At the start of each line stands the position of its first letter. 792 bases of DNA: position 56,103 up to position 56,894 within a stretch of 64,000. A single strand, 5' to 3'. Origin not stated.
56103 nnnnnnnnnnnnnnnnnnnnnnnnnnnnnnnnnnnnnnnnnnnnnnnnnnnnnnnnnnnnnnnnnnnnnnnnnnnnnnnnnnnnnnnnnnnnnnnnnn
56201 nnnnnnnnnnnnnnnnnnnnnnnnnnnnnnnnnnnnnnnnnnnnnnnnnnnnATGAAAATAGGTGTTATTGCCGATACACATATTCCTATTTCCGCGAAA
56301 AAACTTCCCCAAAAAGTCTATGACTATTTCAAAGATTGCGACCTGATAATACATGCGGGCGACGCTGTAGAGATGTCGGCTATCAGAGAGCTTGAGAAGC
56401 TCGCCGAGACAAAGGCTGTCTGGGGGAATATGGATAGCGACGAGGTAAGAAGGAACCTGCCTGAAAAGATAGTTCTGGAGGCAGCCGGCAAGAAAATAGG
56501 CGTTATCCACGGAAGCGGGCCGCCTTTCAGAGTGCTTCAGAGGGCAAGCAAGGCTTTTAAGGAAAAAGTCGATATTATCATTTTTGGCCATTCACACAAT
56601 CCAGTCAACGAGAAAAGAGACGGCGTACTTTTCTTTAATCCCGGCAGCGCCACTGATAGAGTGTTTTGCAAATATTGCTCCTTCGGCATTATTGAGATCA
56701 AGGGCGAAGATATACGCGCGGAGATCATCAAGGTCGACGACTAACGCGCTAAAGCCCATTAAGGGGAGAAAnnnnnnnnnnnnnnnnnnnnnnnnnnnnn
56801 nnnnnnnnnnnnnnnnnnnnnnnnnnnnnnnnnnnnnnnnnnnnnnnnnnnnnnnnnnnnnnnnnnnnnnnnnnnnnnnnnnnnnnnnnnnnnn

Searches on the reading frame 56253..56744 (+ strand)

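Call 59: search_protein_families(library=pfam, proteins=[window:56253-56744:+], max_evalue=0.00001)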
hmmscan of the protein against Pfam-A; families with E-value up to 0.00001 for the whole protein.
window:56253-56744:+ (163 aa): 2 families
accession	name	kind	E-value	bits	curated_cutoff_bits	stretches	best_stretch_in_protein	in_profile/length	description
PF12850.12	Metallophos_2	-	1.1e-39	136.3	27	1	1-150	1-152/154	Calcineurin-like phosphoesterase superfamily domain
PF00149.33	Metallophos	-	2e-08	35.3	21.5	0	1-69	1-80/191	Calcineurin-like phosphoesterase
